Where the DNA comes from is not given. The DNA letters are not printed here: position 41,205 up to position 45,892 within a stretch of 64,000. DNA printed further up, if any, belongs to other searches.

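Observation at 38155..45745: Translationally coupled SNF2 helicase + Mre11/SbcD-like nuclease + Rad50/SbcC-like ATPase operon: candidate undescribed DNA-targeting (defence?) system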

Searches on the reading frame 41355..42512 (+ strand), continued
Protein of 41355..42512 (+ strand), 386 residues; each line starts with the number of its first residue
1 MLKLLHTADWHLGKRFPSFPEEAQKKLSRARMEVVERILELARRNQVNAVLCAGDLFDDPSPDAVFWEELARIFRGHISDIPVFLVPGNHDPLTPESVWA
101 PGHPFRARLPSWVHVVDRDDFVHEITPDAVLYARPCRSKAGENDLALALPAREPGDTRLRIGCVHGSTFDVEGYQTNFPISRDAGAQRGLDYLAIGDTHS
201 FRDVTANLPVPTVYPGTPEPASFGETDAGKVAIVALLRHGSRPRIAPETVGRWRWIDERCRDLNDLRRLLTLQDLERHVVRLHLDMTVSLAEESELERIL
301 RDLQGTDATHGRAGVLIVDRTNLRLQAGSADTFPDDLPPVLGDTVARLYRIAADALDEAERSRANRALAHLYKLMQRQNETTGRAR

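Call 75: find_related_loci(query=A3, collection=viral_contigs, flank=10000)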
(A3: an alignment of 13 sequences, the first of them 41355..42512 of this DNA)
Query A3 (386 aa) in viral_contigs; peptide patterns used: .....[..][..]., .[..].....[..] (x = any residue, [..] = any of these).
243 stretches matched a pattern; 60 encode a relative of the query (tblastn E <= 1e-3); 60 distinct loci.
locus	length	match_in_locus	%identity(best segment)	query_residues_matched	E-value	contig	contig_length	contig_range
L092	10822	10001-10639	28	2-228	1e-12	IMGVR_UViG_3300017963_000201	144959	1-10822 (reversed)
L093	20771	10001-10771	22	1-257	1e-11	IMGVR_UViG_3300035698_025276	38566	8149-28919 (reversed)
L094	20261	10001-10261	40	1-91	3e-11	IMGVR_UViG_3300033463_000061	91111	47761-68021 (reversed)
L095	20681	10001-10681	26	2-241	3e-10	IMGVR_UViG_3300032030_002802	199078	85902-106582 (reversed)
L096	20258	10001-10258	34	2-91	2e-9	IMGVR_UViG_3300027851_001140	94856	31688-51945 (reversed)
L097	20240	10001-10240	34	1-91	4e-9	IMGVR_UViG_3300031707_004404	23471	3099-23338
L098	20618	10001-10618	24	2-235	2e-8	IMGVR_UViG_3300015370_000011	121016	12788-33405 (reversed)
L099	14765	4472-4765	31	1-93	2e-7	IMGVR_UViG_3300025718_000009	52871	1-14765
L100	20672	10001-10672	23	2-225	1e-6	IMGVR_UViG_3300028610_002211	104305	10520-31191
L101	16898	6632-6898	30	2-94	1e-6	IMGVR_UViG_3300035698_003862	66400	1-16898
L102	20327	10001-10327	29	2-106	2e-6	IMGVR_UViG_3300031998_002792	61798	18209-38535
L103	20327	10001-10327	29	2-106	2e-6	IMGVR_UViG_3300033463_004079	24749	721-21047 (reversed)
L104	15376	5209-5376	36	2-58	5e-6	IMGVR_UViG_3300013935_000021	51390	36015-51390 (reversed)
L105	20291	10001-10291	33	2-94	5e-6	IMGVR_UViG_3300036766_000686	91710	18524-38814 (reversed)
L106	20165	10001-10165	36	2-57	7e-6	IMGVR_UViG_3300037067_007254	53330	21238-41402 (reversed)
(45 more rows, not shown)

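Call 90: predict_structure(alignment_id=A6)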
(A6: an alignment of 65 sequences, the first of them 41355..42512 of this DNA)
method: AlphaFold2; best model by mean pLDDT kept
length: 386 residues; sequences in the alignment: 65
mean_pLDDT: 80.1   pTM: 0.74
mean pLDDT of the five models: 80.1, 73.0, 72.6, 71.9, 65.1
residues with pLDDT >= 90: 101; 70-90: 215; 50-70: 56; < 50: 14
segments of 3 or more residues with pLDDT < 50: 170-176, 382-386
pLDDT, mean of each block of 10 residues (from residue 1): 90 77 79 89 94 79 81 88 84 72 87 90 94 75 78 92 73 49 87 80 70 77 72 83 84 83 91 85 87 84 75 87 71 75 85 78 76 70 38
secondary structure, 60 per line:
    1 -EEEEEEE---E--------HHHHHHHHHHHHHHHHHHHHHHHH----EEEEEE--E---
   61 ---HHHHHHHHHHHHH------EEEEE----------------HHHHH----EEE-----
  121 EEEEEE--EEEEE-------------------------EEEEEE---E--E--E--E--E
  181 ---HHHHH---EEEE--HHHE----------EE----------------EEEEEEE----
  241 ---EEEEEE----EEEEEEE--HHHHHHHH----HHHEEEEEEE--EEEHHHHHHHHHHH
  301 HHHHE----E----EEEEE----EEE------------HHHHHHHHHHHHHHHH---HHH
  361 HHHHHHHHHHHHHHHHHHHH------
elements in order: E2-8 H21-44 E49-54 H64-76 E83-87 H104-108 E113-115 E121-126 E129-133 E159-164 H184-188 E192-195 E230-236 E244-249 E254-260 H263-270 E278-284 E287-289 H290-304 E315-319 E324-326 H339-354 H358-380

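Call 93: fold_search(model_id=the predicted structure, library=pdb)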
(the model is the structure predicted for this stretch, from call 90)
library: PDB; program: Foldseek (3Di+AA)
matches with E <= 10: 754; with E <= 0.001: 84
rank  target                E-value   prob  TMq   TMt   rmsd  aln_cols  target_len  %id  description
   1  3qg5_C                3.5e-11  1.00  0.50  0.53  19.5       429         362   18  The Mre11:Rad50 complex forms an ATP dependent molecular clamp in DNA double-strand break repair (released 2011-04-20)
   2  4o43_A                4.1e-11  1.00  0.45  0.51   8.8       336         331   23  DNA Double-Strand Break Repair Pathway Choice Is Directed by Distinct MRE11 Nuclease Activities (released 2014-01-08)
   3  3qg5_D                5.1e-11  1.00  0.50  0.53  19.4       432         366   18  The Mre11:Rad50 complex forms an ATP dependent molecular clamp in DNA double-strand break repair (released 2011-04-20)
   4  7yzo_A                5.4e-11  1.00  0.52  0.52  11.2       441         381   19  Endonuclease state of the E. coli Mre11-Rad50 (SbcCD) head complex bound to ADP and dsDNA (released 2022-08-17)
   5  6s6v_B                8.4e-11  1.00  0.52  0.52  16.0       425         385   20  Resting state of the E. coli Mre11-Rad50 (SbcCD) head complex bound to ATPgS (released 2019-09-04)
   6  7yzp_B                8.9e-11  1.00  0.50  0.54  14.4       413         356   21  Hairpin-bound state of the E. coli Mre11-Rad50 (SbcCD) head complex bound to ADP and a DNA hairpin (released 2022-08-17)
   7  4yke_A                8.9e-11  1.00  0.47  0.45  11.4       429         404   16  Crystal structure of eukaryotic Mre11 catalytic domain from Chaetomium thermophilum (released 2015-06-03)
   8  6s85_A                1.2e-10  1.00  0.49  0.49  12.2       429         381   18  Cutting state of the E. coli Mre11-Rad50 (SbcCD) head complex bound to ADP and dsDNA. (released 2019-09-04)
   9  7yzo_B                1.3e-10  1.00  0.51  0.54  14.8       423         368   18  Endonuclease state of the E. coli Mre11-Rad50 (SbcCD) head complex bound to ADP and dsDNA (released 2022-08-17)
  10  9bi4_A                1.6e-10  1.00  0.49  0.40  16.6       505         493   13  cryo EM structure of dsDNA bound Mre11-Rad50 complex (released 2025-01-15)
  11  6s6v_A                1.7e-10  1.00  0.53  0.53  14.9       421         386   20  Resting state of the E. coli Mre11-Rad50 (SbcCD) head complex bound to ATPgS (released 2019-09-04)
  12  4lu9_C                2.5e-10  1.00  0.49  0.55   7.6       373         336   20  Crystal structure of E.coli SbcD at 2.5 angstrom resolution (released 2014-08-27)
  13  3tho_B                2.6e-10  1.00  0.50  0.53  17.4       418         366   19  Crystal structure of Mre11:Rad50 in its ATP/ADP bound state (released 2011-10-12)
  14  7zr1_B                3.1e-10  1.00  0.49  0.39  20.5       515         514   15  Chaetomium thermophilum Mre11-Rad50-Nbs1 complex bound to ATPyS (composite structure) (released 2023-01-11)
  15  7zr1_A                3.9e-10  1.00  0.52  0.40  19.3       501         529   14  Chaetomium thermophilum Mre11-Rad50-Nbs1 complex bound to ATPyS (composite structure) (released 2023-01-11)
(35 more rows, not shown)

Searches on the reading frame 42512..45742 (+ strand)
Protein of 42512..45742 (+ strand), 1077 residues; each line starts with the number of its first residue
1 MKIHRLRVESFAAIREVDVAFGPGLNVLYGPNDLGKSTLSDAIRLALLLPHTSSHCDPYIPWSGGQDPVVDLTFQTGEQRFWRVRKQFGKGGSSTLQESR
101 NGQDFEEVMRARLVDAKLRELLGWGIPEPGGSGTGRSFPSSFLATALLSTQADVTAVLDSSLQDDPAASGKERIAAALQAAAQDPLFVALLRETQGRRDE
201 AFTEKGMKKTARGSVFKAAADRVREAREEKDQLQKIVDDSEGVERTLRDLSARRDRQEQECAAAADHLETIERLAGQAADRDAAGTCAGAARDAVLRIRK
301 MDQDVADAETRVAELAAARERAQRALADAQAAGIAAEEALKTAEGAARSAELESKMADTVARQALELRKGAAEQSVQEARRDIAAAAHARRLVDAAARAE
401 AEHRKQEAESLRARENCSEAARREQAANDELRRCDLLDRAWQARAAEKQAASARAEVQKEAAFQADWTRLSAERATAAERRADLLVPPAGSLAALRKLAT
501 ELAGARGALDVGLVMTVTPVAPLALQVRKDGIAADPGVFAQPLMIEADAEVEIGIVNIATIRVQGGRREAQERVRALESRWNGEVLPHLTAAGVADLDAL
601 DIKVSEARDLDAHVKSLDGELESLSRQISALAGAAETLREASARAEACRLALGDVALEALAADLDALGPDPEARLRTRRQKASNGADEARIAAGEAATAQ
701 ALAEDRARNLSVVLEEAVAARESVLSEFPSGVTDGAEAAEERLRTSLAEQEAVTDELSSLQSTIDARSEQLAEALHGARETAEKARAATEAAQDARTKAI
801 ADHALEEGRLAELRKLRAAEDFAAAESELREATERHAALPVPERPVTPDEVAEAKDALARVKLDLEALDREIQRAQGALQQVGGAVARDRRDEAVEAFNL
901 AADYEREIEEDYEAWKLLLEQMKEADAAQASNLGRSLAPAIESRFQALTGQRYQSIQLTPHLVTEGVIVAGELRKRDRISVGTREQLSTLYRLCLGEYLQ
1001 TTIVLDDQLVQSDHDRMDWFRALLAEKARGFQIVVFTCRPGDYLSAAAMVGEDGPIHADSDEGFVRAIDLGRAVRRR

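Call 7: search_protein_families(library=pfam, proteins=[window:42512-45742:+], max_evalue=0.01)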
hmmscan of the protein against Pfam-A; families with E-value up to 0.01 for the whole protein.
window:42512-45742:+ (1077 aa): 7 families
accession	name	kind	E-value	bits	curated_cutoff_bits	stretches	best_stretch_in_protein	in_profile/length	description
PF13476.12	AAA_23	-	8.5e-09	36.8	27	1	5-80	1-85/201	AAA domain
PF13175.12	AAA_15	-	9.5e-06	25.9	32.1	1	1-45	1-45/374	AAA ATPase domain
PF02463.25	SMC_N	-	1.1e-05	25.4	40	1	3-52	2-53/220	RecF/RecN/SMC N terminal domain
PF13514.12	AAA_27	-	0.00012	22.2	22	1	1-44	1-47/206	AAA domain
PF13304.12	AAA_21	-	0.00078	20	27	1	25-47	1-23/304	AAA domain, putative AbiEii toxin, Type IV TA system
PF02259.29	FAT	-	0.00091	19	24.2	1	847-964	230-343/343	FAT domain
PF13555.12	AAA_29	-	0.0058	16.8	27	0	25-52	24-50/61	P-loop containing region of AAA domain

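Call 8: search_protein_families(library=padloc, proteins=[window:42512-45742:+], max_evalue=0.01)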
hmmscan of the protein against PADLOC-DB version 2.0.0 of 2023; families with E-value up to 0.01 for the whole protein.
window:42512-45742:+ (1077 aa): 38 families (the best 25 are shown)
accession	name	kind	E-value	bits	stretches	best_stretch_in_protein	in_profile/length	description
PDLC03859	LmuB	-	1.4e-13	48.9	1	1-642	3-472/611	-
PDLC04135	mad3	-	4.3e-10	37.7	1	2-103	1-100/374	mads_3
PDLC03863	LmuB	-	9e-10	35.8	1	1-274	3-284/610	-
PDLC02981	AriAB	-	1.7e-09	34.9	1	1-47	1-47/694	-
PDLC00071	GajA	-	1.5e-08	31.9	1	1-47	1-47/588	AAA ATPase domain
PDLC00102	GajA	-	1.2e-07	28.6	1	1-47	1-47/532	AAA ATPase domain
PDLC00096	GajA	-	2.5e-07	27.8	1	1-47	1-48/630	AAA ATPase domain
PDLC03865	LmuB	-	5.5e-07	26.2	1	1-44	1-52/1007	-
PDLC00083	GajA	-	8.6e-07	25.7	1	1-49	1-49/639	AAA ATPase domain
PDLC00278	PtuA1|PtuA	-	1.2e-06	26.2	1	1-47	1-47/436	AAA ATPase domain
PDLC00098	GajA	-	2.9e-06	24.3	1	1-47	1-47/534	AAA ATPase domain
PDLC00091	GajA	-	3.8e-06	24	1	1-47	1-48/627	AAA ATPase domain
PDLC00267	PtuA1|PtuA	-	4.3e-06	24.1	1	1-47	1-47/438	AAA ATPase domain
PDLC00271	PtuA1|PtuA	-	5e-06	24.3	1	1-47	1-47/421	AAA ATPase domain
PDLC02979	AriA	-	5.9e-06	24.3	1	1-45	1-45/373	-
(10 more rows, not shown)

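Call 9: search_protein_families(library=ncbifam, proteins=[window:42512-45742:+], max_evalue=0.01)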
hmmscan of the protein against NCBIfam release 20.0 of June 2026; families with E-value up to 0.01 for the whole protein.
window:42512-45742:+ (1077 aa): 10 families
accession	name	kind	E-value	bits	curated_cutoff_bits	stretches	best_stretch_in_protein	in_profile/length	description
NF002244.0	PRK01156.1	equivalog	5.5e-09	34.7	847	1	1-99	1-97/895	DNA double-strand break repair ATPase Rad50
NF002572.0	PRK02224.1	equivalog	2.9e-08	32.5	1087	1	1-87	1-86/888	DNA double-strand break repair ATPase Rad50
NF003034.1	PRK03918.1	equivalog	1.9e-07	29.5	700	1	1-99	1-100/878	DNA double-strand break repair ATPase Rad50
TIGR02169.1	SMC_prok_A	equivalog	3e-06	25.2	729.4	0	3-47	2-47/1165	chromosome segregation protein SMC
NF041034.1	Rad50_Sulf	equivalog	1e-05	23.7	1000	1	1-123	1-118/872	DNA double-strand break repair ATPase Rad50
NF045487.1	ASRP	equivalog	1.2e-05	24.1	300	1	12-48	3-39/593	archaea-specific SMC-related protein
TIGR00611.2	recf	equivalog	3.6e-05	23.1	172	1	3-106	1-105/339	DNA replication/repair protein RecF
NF041035.1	Rad50_Halo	equivalog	0.00085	17.8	1000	1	1-88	1-87/883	DNA double-strand break repair ATPase Rad50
TIGR02168.1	SMC_prok_B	equivalog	0.0011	16.8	567.35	0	611-929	713-1032/1181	chromosome segregation protein SMC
NF041760.1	PtuA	equivalog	0.0031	16.5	500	0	2-45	51-94/524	retron Ec78 anti-phage system effector ATPase PtuA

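Call 30: search_solved_structures(query=window:42512-45742:+, max_evalue=0.01)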
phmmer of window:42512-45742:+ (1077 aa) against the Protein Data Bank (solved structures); distinct sequences matched with E-value up to 0.01: 18.
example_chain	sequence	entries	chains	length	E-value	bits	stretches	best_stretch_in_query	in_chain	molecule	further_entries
3qku_A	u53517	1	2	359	1.5e-06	30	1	1-95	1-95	DNA double-strand break repair rad50 ATPase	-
1us8_A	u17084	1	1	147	2.8e-06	29.1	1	1-95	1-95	DNA DOUBLE-STRAND BREAK REPAIR RAD50 ATPASE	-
1f2t_A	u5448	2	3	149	2.9e-06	29.1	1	1-95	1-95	RAD50 ABC-ATPASE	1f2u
1ii8_A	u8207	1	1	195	5.5e-06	28.1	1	1-95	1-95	Rad50 ABC-ATPase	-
3qkt_A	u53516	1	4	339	5.5e-06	28.1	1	1-95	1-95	DNA double-strand break repair rad50 ATPase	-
3qkr_A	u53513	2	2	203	5.9e-06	28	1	1-95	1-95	DNA double-strand break repair rad50 ATPase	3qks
4nch_A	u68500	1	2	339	6.7e-06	27.8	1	1-95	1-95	DNA double-strand break repair Rad50 ATPase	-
4nci_A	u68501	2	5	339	1.2e-05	27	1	1-95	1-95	DNA double-strand break repair Rad50 ATPase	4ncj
4nck_A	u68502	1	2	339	1.4e-05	26.8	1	1-95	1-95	DNA double-strand break repair Rad50 ATPase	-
6tjh_A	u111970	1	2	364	0.00014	23.5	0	1039-1069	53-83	Cake9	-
6tji_A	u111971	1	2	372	0.00018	23.1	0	1039-1069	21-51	Cake10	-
6tjg_A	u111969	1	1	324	0.00022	22.8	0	1039-1069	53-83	Cake8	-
3qf7_A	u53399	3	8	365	0.00041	21.9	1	2-48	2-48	Rad50 | Probable DNA double-strand break repair Rad50 ATPase,Probable DNA double-strand break repa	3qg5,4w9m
3tho_A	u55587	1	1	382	0.00046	21.8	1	2-48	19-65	Probable DNA double-strand break repair Rad50 ATPase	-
6tjf_A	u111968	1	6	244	0.00057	21.4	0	1039-1069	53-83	Cake6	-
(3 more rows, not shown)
